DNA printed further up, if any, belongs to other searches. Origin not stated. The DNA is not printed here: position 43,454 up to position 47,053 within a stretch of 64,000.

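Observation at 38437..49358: Four co-directional envelope genes look like one uncharacterised cell-surface module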

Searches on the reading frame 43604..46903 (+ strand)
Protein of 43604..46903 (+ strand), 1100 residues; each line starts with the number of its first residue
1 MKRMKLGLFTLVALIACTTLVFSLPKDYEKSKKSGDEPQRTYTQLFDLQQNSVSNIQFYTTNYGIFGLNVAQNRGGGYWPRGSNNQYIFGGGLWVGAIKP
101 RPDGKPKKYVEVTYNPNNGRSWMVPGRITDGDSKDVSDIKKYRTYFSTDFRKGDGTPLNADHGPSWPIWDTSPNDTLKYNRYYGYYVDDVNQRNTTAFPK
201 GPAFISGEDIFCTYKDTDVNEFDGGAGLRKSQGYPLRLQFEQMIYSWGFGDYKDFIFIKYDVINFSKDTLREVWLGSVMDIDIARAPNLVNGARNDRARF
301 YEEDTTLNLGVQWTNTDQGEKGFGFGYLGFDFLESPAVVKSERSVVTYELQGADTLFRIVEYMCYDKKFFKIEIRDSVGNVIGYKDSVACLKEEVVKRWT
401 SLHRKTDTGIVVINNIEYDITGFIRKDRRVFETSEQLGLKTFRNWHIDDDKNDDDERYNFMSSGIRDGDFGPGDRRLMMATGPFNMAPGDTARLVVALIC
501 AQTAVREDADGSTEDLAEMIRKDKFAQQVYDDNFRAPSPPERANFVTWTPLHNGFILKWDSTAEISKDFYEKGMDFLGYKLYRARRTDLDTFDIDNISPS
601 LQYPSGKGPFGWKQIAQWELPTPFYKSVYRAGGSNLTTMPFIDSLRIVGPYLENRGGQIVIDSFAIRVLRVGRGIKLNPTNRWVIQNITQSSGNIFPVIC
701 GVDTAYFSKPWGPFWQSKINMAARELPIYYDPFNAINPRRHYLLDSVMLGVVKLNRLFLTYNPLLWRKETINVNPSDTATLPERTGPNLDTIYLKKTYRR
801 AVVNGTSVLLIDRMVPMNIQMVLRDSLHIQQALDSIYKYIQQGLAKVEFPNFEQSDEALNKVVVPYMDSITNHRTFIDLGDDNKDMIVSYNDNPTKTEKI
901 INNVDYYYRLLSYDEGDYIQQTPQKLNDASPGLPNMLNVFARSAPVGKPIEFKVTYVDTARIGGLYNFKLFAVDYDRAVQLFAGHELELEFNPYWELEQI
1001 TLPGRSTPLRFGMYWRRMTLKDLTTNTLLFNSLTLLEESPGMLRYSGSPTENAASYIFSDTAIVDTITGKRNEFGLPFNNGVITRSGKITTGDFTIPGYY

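Call 38: predict_structure(alignment_id=A2)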
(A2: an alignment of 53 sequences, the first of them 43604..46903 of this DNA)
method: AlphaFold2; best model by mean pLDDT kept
length: 1100 residues; sequences in the alignment: 53
mean_pLDDT: 80.7   pTM: 0.69
mean pLDDT of the five models: 80.7, 79.0, 78.6, 76.3, 76.2
residues with pLDDT >= 90: 344; 70-90: 550; 50-70: 145; < 50: 61
segments of 3 or more residues with pLDDT < 50: 20-39, 174-179, 591-599, 601-606, 1087-1091, 1094-1098
pLDDT, mean of each block of 10 residues (from residue 1): 64 60 34 37 82 80 90 82 84 93 89 83 91 84 81 74 66 48 68 70 61 90 85 91 80 87 93 93 84 90 90 87 87 91 90 90 86 85 84 91 87 89 83 85 90 92 92 90 94 92 84 88 88 79 92 91 89 91 80 45 52 88 92 75 94 82 92 88 85 89 87 93 88 86 93 82 89 68 60 78 80 87 91 92 87 90 94 91 77 77 89 89 83 88 66 74 56 68 84 78 73 79 86 65 60 63 67 66 53 47
secondary structure, 60 per line:
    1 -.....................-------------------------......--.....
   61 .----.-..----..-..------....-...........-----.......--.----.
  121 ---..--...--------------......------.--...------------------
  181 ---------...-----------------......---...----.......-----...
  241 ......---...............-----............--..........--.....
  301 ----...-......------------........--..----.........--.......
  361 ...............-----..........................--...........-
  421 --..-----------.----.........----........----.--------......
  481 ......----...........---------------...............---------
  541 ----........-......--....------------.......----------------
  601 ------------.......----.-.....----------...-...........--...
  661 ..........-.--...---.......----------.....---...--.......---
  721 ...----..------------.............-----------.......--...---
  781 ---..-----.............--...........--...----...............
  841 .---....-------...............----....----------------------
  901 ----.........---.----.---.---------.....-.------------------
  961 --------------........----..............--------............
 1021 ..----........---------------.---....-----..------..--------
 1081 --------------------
elements in order (helices of 4 or more, strands of 3 or more residues): H2-22 E48-53 E56-61 E85-88 E90-100 E106-112 E210-215 H226-232 E238-246 H250-254 E255-264 E270-281 H286-293 E296-300 E309-314 E327-334 E343-351 E354-375 E381-406 E409-419 E441-446 H454-461 E475-486 E491-501 H517-531 E545-552 E554-559 H562-565 E578-584 E613-619 E626-630 E641-643 E645-655 E658-670 E675-677 H681-687 E698-702 H711-717 H742-748 E749-754 E766-772 E791-803 E806-816 H826-841 E845-848 H856-870 E875-878 E905-913 E936-940 H975-982 E987-1000 E1009-1022 E1027-1034 H1054-1057

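Call 42: fold_search(model_id=the predicted structure, library=pdb)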
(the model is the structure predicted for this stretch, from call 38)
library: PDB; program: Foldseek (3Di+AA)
matches with E <= 10: 618; with E <= 0.001: 22
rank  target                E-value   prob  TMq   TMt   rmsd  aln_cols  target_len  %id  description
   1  8bou_B                2.0e-04  1.00  0.16  0.21  18.6       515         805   10  Crystal structure of Blautia producta GH94 (released 2023-11-29)
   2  8bou_A                3.4e-04  1.00  0.16  0.21  18.5       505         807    8  Crystal structure of Blautia producta GH94 (released 2023-11-29)
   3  8r1m_A                3.4e-04  1.00  0.17  0.23  13.8       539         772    9  Structure of TxGH116 with covalently bound N-azido-octyl aziridine (released 2024-10-02)
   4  9ju0_BBB              4.2e-04  1.00  0.17  0.20  16.2       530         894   10  C-terminally truncated dextran dextrinase bound with acarbose (released 2025-09-03)
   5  7w2v                  4.2e-04  1.00  0.17  0.24  13.8       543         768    9  Crystal structure of TxGH116 R786A mutant from Thermoanaerobacterium xylanolyticum with glucose (released 2022-04-06)
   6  7w2s                  4.6e-04  0.99  0.14  0.19  20.3       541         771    8  Crystal structure of TxGH116 E730A mutant from Thermoanaerobacterium xylanolyticum with glucose (released 2022-04-06)
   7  8ho7_A                5.1e-04  1.00  0.16  0.21  13.5       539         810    6  The cryo-EM structure of cellobiose phosphorylase from Clostridium thermocellum (released 2023-12-13)
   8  8i5o                  5.1e-04  1.00  0.16  0.22  17.4       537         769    8  Crystal structure of TxGH116 D593A acid/base mutant from Thermoanaerobacterium xylanolyticum (released 2023-05-03)
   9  8rfe_A                5.7e-04  1.00  0.18  0.08  11.4       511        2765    9  CgsiGP2 sample in nanodisc (released 2024-03-20)
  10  5bvu                  5.7e-04  0.99  0.14  0.20  18.4       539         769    9  Crystal structure of Thermoanaerobacterium xylolyticum GH116 beta-glucosidase (released 2016-05-18)
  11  6gh3_B                6.0e-04  1.00  0.15  0.18  18.2       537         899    9  Paenibacillus sp. YM1 laminaribiose phosphorylase with alpha-man-1-phosphate bound (released 2018-06-13)
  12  1ksi_A                6.0e-04  0.60  0.10  0.15  25.6       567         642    8  CRYSTAL STRUCTURE OF A EUKARYOTIC (PEA SEEDLING) COPPER-CONTAINING AMINE OXIDASE AT 2.2A RESOLUTION (released 1997-12-24)
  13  9ju0_AAA              6.6e-04  1.00  0.17  0.20  16.1       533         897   10  C-terminally truncated dextran dextrinase bound with acarbose (released 2025-09-03)
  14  7w2w                  6.6e-04  0.99  0.16  0.21  16.7       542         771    8  Crystal structure of TxGH116 R786K mutant from Thermoanaerobacterium xylanolyticum with glucose (released 2022-04-06)
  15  9ju0_CCC              7.4e-04  1.00  0.17  0.20  16.1       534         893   10  C-terminally truncated dextran dextrinase bound with acarbose (released 2025-09-03)
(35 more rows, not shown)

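Call 51: search_protein_representatives(protein=window:43604-46903:+)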
Query: 1100 residues. Proteins with E-value up to 0.001 (for the whole library): 1202; up to 1e-10: 517; up to 1e-30: 260. The best 150 are listed.
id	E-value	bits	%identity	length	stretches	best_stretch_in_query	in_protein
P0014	0.0e+00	1294.2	58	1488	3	5-339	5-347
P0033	0.0e+00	1213.6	54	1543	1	30-1099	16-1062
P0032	0.0e+00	1187.2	53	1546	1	4-1100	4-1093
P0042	0.0e+00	1139.4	54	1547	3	9-342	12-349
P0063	0.0e+00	1132.7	52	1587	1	4-1100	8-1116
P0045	0.0e+00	1103.8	52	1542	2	413-1099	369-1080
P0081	0.0e+00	1093.7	53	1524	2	423-1099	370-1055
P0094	0.0e+00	1092.3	50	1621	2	364-1098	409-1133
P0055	0.0e+00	1085.4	52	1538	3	9-342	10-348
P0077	0.0e+00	1070.0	51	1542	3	2-341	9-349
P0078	0.0e+00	1055.4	51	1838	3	20-344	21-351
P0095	0.0e+00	1044.6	54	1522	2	420-1095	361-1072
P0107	0.0e+00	1039.1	52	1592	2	406-1097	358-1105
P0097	0.0e+00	1024.4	53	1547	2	415-1100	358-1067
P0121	4.1e-297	1004.8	50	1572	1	11-1094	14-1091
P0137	7.4e-254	861.5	55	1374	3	28-340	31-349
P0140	8.3e-240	815.0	50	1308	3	21-341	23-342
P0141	3.1e-237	806.5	51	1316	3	9-339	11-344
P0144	2.1e-234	797.1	53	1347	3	29-338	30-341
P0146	1.1e-229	781.5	54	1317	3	26-351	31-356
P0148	1.8e-226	770.9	54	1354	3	10-338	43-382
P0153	2.1e-210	717.7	52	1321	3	6-338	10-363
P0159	2.8e-167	574.8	51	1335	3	29-338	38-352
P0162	2.4e-150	518.8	49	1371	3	33-338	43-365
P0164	4.0e-133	461.8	52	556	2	31-341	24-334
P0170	7.3e-123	427.8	44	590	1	9-571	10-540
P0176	4.5e-112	392.0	46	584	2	12-339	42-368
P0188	6.4e-102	358.4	42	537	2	9-340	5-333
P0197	2.1e-96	340.2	46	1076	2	46-338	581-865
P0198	3.5e-96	339.4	40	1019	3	40-350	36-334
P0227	2.1e-79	283.8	40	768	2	47-338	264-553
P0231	1.6e-77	277.6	40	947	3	50-338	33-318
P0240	2.8e-74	266.9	38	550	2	4-339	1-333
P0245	2.7e-72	260.3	41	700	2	32-338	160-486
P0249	1.4e-69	251.3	40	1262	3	31-340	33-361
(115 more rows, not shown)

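Call 52: search_protein_families(library=pfam, proteins=[P0164, P0170, P0176, P0188, P0197, P0198, P0227, P0245, P0231, P0240], max_evalue=0.01)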
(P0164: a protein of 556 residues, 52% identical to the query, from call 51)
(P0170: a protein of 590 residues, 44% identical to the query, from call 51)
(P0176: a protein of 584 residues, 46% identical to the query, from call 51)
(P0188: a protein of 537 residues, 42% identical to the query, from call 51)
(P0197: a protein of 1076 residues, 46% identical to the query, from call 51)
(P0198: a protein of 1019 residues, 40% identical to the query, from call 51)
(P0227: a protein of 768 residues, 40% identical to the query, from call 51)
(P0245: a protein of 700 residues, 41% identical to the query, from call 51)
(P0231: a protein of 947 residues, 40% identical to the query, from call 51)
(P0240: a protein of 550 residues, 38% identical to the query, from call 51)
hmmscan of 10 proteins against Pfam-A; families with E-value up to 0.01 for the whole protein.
P0164 (556 aa): 1 family
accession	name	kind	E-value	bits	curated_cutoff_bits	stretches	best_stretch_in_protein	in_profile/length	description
PF18962.6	Por_Secre_tail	-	4.5e-10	40.1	27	1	480-548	1-64/75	Secretion system C-terminal sorting domain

P0170 (590 aa): 1 family
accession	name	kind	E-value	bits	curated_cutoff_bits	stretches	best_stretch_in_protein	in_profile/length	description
PF18962.6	Por_Secre_tail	-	1.6e-10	41.5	27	1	515-587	1-74/75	Secretion system C-terminal sorting domain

P0176 (584 aa): 1 family
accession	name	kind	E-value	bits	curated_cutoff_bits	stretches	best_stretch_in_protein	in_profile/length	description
PF18962.6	Por_Secre_tail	-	5.2e-06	27.1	27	1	505-579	1-72/75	Secretion system C-terminal sorting domain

P0188 (537 aa): 1 family
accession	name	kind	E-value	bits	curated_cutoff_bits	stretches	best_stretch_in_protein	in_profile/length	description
PF18962.6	Por_Secre_tail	-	1.1e-09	38.8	27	1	472-530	1-65/75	Secretion system C-terminal sorting domain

P0197 (1076 aa): 3 families
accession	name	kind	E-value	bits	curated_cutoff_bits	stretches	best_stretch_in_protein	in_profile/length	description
PF06739.17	SBBP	-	1.4e-26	92.6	20.5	4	431-464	1-35/38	Beta-propeller repeat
PF18962.6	Por_Secre_tail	-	1.6e-07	31.9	27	1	999-1074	2-75/75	Secretion system C-terminal sorting domain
PF17164.10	DUF5122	-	0.0015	19.1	27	0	122-138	2-18/36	Domain of unknown function (DUF5122) beta-propeller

P0198 (1019 aa): 0 families

P0227 (768 aa): 3 families
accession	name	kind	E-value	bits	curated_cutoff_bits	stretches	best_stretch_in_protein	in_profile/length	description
PF16656.11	Pur_ac_phosph_N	-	4e-07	31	30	1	170-249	12-89/93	Purple acid Phosphatase, N-terminal domain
PF25788.1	Ig_Rha78A_N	-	5.8e-06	27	27.4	0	93-154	38-100/105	Rha78A-like, N-terminal immunoglobulin domain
PF18962.6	Por_Secre_tail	-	0.0022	18.7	27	1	690-764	1-73/75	Secretion system C-terminal sorting domain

P0245 (700 aa): 1 family
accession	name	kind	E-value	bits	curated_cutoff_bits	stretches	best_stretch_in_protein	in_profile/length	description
PF18962.6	Por_Secre_tail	-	2.4e-10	41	27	1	636-698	1-70/75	Secretion system C-terminal sorting domain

P0231 (947 aa): 1 family
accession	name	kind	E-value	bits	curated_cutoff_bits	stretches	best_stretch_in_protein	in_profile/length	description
PF18962.6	Por_Secre_tail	-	5.6e-09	36.6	27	1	873-944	2-74/75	Secretion system C-terminal sorting domain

P0240 (550 aa): 1 family
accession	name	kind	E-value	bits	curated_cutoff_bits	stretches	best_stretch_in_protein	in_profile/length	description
PF18962.6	Por_Secre_tail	-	1.4e-07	32.2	27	1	468-534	1-65/75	Secretion system C-terminal sorting domain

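Call 53: list_cluster_members(proteins=[P0164, P0170, P0176, P0188, P0197, P0198, P0227, P0245, P0231, P0240])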
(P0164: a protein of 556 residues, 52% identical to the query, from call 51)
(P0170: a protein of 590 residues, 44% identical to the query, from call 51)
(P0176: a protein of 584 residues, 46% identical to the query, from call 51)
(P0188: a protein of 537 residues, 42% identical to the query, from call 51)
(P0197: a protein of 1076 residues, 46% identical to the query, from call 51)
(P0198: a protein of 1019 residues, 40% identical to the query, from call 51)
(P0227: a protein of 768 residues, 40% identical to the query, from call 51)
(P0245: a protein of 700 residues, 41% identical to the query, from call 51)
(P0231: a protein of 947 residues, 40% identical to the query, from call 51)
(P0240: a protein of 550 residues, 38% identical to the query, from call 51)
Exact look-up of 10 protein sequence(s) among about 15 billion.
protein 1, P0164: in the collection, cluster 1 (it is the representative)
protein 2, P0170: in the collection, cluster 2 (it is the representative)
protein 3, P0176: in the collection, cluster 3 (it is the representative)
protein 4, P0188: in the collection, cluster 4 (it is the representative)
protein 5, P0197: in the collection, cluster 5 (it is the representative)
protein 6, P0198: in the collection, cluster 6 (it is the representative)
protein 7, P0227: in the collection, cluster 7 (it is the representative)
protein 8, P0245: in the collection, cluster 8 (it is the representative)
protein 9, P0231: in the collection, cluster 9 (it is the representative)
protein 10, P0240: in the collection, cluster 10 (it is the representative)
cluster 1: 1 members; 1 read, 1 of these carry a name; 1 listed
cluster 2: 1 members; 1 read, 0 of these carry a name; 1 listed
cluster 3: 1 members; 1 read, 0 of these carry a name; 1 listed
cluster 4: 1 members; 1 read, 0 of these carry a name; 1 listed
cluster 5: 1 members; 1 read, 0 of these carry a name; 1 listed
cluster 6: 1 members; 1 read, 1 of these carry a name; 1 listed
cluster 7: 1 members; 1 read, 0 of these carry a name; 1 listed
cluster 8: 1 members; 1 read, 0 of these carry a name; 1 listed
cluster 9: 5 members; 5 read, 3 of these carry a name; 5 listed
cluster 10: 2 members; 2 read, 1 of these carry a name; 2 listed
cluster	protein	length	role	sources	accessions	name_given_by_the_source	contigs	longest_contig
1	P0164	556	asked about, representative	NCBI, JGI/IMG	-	hypothetical protein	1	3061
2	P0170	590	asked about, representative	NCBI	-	-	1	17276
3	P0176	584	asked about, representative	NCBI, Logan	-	-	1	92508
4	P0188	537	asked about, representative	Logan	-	-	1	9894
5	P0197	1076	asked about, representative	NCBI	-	-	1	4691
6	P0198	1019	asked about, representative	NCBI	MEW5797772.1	MAG: hypothetical protein AB1728_02090 [Bacteroidota bacterium]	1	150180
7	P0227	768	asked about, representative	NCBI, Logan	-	-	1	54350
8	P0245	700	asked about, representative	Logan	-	-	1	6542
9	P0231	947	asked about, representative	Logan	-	-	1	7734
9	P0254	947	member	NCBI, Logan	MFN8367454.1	MAG: T9SS type A sorting domain-containing protein [Candidatus Kapaibacterium sp.]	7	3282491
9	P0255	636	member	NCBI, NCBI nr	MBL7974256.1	MAG: T9SS type A sorting domain-containing protein, partial [Candidatus Kapabacteria ... | T9SS type A sorting domain-containing protein [Candidatus Kapabacteria bacterium]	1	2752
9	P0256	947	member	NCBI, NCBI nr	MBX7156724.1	MAG: T9SS type A sorting domain-containing protein [Bacteriodetes bacterium] | T9SS type A sorting domain-containing protein [Bacteroidota bacterium]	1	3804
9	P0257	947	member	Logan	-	-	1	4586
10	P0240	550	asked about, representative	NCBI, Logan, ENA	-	-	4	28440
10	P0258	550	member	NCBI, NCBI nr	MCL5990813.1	MAG: T9SS type A sorting domain-containing protein [Bacteroidetes bacterium] | T9SS type A sorting domain-containing protein [Bacteroidota bacterium]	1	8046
